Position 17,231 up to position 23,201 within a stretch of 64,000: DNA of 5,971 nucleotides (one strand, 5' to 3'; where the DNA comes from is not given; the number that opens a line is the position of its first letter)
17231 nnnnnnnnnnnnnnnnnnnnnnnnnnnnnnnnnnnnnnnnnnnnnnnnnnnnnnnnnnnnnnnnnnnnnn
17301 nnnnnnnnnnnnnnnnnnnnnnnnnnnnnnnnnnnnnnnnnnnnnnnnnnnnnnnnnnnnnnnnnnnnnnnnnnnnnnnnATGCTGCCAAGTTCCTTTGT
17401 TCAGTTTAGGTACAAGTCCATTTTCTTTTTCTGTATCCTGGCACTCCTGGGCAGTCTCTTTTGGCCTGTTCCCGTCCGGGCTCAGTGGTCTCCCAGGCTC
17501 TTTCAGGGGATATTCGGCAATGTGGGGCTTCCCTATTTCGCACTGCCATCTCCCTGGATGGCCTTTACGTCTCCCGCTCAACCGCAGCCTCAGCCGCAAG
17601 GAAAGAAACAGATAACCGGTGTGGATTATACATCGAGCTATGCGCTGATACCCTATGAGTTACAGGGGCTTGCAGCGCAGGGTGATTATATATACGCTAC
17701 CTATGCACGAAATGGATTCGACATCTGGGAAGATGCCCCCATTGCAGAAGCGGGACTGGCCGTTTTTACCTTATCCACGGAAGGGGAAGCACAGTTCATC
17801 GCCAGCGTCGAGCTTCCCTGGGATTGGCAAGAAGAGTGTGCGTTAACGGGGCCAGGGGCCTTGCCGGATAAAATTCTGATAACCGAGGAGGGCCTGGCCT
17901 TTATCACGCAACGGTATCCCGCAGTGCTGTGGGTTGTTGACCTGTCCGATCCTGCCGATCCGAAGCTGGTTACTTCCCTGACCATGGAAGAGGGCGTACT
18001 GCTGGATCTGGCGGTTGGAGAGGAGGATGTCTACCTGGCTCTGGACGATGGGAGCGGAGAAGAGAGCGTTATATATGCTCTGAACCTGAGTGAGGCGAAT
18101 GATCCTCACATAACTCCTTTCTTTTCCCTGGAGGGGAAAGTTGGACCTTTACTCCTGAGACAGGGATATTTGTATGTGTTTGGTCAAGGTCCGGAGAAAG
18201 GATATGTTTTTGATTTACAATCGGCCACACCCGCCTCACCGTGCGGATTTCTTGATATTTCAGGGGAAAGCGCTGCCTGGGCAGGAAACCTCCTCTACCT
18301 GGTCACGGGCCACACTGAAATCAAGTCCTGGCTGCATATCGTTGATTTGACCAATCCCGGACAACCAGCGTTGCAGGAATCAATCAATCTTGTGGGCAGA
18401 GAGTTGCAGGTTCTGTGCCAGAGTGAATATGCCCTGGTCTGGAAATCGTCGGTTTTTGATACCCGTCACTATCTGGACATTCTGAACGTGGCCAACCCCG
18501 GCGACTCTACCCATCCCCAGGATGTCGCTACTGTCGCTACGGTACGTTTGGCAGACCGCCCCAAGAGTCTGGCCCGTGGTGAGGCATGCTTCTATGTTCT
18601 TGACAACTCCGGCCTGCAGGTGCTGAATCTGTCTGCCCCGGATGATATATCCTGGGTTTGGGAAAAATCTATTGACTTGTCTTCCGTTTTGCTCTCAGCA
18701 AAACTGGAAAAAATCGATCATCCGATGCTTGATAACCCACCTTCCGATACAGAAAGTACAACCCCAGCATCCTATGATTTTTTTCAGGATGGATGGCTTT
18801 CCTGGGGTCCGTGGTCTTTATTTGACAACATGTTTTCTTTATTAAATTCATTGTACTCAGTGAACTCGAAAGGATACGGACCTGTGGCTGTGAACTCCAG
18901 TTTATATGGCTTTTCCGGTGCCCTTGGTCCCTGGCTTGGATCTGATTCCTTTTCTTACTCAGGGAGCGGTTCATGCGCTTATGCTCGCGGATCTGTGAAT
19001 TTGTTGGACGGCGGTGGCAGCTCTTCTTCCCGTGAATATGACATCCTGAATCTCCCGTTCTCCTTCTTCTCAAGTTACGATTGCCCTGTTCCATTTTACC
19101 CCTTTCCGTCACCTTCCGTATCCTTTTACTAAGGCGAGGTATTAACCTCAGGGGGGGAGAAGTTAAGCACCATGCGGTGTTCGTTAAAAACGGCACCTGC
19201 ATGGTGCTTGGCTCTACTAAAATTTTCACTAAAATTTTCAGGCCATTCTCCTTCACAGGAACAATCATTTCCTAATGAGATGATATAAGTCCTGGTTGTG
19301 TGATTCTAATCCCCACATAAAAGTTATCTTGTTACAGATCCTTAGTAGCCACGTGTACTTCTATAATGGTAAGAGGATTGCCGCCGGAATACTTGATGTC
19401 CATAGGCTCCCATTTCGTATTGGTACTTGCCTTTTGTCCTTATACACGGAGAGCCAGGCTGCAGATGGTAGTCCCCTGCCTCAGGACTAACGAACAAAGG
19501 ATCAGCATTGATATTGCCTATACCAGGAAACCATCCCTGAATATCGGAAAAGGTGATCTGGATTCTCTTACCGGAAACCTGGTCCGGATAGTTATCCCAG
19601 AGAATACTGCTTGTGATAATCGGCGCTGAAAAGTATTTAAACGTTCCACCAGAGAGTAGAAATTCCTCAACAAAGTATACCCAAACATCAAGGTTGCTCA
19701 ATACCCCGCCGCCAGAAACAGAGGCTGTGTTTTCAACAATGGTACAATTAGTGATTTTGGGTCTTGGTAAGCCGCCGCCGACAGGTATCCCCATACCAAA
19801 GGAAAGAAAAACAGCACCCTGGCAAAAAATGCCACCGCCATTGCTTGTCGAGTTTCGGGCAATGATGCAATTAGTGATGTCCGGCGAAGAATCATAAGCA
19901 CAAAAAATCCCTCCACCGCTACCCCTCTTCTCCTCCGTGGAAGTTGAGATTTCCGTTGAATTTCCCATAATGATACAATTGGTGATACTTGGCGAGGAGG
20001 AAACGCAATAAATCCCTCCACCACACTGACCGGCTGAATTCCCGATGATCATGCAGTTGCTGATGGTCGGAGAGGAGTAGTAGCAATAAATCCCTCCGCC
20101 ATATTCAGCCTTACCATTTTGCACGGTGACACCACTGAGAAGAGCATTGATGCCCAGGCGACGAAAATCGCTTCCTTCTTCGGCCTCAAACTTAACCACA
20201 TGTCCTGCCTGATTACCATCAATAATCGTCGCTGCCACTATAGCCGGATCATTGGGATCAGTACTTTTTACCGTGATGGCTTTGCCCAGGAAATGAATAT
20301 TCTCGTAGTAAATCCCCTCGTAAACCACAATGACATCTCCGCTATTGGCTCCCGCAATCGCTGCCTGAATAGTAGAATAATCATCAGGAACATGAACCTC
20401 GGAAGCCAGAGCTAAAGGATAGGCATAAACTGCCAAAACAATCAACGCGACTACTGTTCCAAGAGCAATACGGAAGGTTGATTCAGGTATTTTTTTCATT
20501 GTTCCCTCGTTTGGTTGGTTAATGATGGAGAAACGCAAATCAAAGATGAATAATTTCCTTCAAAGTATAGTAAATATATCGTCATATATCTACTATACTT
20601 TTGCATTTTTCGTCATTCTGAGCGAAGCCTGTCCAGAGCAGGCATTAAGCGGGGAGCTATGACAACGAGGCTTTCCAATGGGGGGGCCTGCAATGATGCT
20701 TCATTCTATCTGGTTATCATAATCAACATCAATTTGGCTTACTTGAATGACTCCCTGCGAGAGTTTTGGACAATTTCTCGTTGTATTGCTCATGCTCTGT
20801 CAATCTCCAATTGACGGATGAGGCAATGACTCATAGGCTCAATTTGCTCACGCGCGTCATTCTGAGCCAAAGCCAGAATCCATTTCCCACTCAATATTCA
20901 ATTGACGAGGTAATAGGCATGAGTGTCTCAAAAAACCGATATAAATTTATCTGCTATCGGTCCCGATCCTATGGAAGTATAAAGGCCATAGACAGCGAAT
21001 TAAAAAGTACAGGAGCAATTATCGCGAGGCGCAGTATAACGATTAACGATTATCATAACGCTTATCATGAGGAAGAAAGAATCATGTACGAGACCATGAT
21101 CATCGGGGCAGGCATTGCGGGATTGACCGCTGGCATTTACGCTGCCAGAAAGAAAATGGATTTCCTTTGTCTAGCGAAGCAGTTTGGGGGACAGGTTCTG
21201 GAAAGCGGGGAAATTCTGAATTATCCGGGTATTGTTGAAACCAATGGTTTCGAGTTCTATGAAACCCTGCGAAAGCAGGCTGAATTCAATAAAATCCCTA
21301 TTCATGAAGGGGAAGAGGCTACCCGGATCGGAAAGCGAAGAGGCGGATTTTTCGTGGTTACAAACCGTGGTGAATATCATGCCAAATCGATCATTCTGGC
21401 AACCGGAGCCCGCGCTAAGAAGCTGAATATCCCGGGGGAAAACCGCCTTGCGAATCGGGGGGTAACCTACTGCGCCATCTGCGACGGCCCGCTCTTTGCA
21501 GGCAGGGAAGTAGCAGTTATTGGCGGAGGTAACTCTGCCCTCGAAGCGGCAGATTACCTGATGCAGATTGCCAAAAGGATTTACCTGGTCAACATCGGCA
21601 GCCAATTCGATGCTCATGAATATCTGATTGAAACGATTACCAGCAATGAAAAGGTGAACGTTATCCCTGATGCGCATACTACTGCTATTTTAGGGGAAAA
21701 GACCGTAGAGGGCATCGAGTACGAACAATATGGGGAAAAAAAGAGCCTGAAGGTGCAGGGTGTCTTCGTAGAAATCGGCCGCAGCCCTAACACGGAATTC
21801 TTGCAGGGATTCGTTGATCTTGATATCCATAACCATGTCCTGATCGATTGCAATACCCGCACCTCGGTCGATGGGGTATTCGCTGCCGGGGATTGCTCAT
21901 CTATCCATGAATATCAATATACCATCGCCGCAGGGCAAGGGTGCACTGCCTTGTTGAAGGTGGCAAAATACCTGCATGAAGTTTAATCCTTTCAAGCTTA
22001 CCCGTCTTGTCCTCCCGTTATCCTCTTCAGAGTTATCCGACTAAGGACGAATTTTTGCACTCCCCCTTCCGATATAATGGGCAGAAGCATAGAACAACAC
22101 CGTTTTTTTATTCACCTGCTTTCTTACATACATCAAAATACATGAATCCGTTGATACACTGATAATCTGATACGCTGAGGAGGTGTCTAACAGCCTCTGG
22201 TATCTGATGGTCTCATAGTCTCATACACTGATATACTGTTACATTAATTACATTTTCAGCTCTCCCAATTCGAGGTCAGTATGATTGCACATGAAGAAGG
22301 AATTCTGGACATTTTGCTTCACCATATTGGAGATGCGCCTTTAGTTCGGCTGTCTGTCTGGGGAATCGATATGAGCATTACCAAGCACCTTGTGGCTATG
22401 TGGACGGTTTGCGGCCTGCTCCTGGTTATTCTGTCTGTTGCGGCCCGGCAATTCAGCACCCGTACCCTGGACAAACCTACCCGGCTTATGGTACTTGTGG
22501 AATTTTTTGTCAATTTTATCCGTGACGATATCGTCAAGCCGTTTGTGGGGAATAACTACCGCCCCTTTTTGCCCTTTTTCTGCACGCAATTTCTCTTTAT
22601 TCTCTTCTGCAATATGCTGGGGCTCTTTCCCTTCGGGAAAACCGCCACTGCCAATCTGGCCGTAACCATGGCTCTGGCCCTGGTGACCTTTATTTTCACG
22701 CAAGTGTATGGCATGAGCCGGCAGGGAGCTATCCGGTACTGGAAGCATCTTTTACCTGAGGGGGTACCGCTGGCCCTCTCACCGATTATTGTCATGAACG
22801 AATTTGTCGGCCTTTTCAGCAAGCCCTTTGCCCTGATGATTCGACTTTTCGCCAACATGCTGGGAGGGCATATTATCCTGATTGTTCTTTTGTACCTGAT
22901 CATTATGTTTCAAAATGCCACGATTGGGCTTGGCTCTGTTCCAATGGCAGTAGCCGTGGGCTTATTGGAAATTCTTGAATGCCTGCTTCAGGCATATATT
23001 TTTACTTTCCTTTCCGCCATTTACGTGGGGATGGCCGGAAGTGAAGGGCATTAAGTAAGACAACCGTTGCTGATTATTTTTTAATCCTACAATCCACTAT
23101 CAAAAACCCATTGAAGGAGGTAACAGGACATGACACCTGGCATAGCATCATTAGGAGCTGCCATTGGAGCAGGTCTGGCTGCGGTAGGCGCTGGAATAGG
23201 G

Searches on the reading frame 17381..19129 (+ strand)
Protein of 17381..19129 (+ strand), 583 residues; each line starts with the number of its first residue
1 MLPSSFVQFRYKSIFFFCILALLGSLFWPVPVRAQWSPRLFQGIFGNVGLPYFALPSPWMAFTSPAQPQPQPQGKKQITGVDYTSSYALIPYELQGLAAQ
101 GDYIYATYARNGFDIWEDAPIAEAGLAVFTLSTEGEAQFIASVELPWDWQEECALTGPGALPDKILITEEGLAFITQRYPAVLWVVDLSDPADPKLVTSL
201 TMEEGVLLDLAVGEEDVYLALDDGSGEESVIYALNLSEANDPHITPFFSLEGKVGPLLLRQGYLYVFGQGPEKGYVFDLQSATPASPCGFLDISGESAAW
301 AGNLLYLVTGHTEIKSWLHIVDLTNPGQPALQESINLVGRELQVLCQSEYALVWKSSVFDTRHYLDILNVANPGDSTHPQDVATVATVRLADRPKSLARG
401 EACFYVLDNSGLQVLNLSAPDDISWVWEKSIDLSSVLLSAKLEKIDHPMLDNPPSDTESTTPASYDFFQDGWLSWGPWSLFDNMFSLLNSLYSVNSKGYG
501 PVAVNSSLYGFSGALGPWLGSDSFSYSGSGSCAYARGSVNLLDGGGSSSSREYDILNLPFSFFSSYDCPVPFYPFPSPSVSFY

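Call 17: search_protein_families(library=pfam, proteins=[window:17381-19129:+], max_evalue=0.00001)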
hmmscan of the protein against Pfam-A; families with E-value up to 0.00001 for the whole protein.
window:17381-19129:+ (583 aa): 0 families

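Call 50: search_protein_families(library=pfam, proteins=[window:17381-19129:+], max_evalue=0.001)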
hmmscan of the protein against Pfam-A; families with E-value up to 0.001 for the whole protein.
window:17381-19129:+ (583 aa): 1 family
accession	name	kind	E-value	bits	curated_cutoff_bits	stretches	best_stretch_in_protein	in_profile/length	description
PF08309.17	LVIVD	-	5.2e-05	22.9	20.2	0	183-199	23-39/42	LVIVD repeat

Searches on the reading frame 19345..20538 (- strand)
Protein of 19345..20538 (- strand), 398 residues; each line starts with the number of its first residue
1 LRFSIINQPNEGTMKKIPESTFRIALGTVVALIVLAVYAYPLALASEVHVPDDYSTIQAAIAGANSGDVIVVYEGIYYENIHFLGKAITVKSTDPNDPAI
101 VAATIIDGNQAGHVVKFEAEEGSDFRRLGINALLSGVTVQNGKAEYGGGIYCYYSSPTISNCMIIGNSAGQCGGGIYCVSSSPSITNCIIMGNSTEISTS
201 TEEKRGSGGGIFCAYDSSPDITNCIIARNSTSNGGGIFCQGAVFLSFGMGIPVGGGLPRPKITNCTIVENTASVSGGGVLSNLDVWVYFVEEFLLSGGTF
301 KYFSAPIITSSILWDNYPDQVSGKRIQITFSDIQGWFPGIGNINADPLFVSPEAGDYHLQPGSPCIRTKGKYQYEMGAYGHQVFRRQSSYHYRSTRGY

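Call 17: search_protein_families(library=pfam, proteins=[window:19345-20538:-], max_evalue=0.00001)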
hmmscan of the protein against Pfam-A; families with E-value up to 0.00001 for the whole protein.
window:19345-20538:- (398 aa): 1 family
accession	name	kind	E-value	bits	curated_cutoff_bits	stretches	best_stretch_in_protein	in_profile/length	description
PF02415.23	Chlam_PMP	-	1.5e-07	31.4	20.6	0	162-178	2-18/19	Chlamydia polymorphic membrane protein (Chlamydia_PMP) repeat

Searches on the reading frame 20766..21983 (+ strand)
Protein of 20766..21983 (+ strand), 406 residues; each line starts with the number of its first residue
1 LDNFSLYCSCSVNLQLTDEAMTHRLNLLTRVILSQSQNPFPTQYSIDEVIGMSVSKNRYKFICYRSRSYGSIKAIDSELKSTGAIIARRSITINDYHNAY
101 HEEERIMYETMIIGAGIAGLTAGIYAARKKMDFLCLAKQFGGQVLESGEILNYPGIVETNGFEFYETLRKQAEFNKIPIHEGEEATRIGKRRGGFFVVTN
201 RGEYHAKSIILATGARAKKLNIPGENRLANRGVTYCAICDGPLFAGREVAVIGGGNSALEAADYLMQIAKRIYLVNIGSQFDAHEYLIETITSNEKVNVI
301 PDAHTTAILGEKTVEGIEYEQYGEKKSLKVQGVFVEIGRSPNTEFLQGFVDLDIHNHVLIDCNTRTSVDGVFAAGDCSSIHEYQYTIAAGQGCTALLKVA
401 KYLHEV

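Call 17: search_protein_families(library=pfam, proteins=[window:20766-21983:+], max_evalue=0.00001)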
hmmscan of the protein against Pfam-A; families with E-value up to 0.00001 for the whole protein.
window:20766-21983:+ (406 aa): 4 families
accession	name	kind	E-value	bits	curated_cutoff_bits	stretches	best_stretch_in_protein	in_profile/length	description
PF07992.20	Pyr_redox_2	-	2.3e-42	145.9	26.1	1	109-384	2-283/291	Pyridine nucleotide-disulphide oxidoreductase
PF13738.12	Pyr_redox_3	-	1.4e-27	97.2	30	1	162-375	81-305/305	Pyridine nucleotide-disulphide oxidoreductase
PF00070.33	Pyr_redox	-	1.3e-08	35.7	22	1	249-319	2-79/82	Pyridine nucleotide-disulphide oxidoreductase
PF01266.30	DAO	-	1.5e-07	31.7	27.9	0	158-220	145-209/353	FAD dependent oxidoreductase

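Call 20: search_protein_families(library=ncbifam, proteins=[window:20766-21983:+], max_evalue=0.00001)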
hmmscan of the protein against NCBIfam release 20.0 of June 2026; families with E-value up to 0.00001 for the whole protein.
window:20766-21983:+ (406 aa): 45 families (the best 25 are shown)
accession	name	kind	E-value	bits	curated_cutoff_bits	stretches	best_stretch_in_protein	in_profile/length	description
TIGR01292.1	TRX_reduct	equivalog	2.9e-87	292.3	343.45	1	108-403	1-300/300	thioredoxin-disulfide reductase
TIGR03140.1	AhpF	equivalog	9.1e-80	268.6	502.9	1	86-402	192-511/515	alkyl hydroperoxide reductase subunit F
TIGR03143.1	AhpF_homolog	hypoth_equivalog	1.6e-60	205.2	687.65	1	107-405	4-310/555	putative alkyl hydroperoxide reductase F subunit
NF007614.0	PRK10262.1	equivalog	1.6e-42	145.7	644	1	110-404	9-315/321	thioredoxin-disulfide reductase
TIGR04018.1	Bthiol_YpdA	hypoth_equivalog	2.9e-22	78.9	339.9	1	111-379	3-290/316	YpdA family putative bacillithiol disulfide reductase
TIGR02053.1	MerA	equivalog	1.1e-18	67.5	454.45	1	203-395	127-324/465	mercury(II) reductase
TIGR01350.1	lipoamide_DH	equivalog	2e-17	63.1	408.8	1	202-379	128-310/461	dihydrolipoyl dehydrogenase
NF004991.0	PRK06370.1-3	subfamily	2.6e-17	62.6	620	1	206-391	165-353/509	FAD-containing oxidoreductase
NF007123.0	PRK09564.1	equivalog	5.1e-17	61.7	458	1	247-383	150-289/444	CoA-disulfide reductase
NF004945.0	PRK06292.2-3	equivalog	3.6e-15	55.9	494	1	197-378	121-305/457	dihydrolipoyl dehydrogenase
NF004943.0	PRK06292.2-1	equivalog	1.1e-14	54.2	432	1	203-381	129-311/456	dihydrolipoyl dehydrogenase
TIGR03385.1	CoA_CoA_reduc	equivalog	1.1e-13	50.9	578.8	1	167-383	61-288/439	CoA-disulfide reductase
NF004992.0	PRK06370.1-4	equivalog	1.2e-12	47.1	629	1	200-379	127-311/459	FAD-containing oxidoreductase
NF046103.1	NOXase_Strep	equivalog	1.4e-12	47.4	600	1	247-382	148-285/442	H2O-forming NADH oxidase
NF040505.1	ArsO_flavin_mono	equivalog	3e-12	46.7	425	1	175-280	87-194/346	ArsO family NAD(P)H-dependent flavin-containing monooxygenase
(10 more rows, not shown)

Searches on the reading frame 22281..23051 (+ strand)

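Call 17: search_protein_families(library=pfam, proteins=[window:22281-23051:+], max_evalue=0.00001)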
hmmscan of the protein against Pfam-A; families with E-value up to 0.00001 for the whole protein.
window:22281-23051:+ (257 aa): 1 family
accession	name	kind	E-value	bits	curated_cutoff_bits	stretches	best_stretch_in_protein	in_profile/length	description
PF00119.25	ATP-synt_A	-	8.8e-57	192.9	33.9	1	38-249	2-216/217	ATP synthase A chain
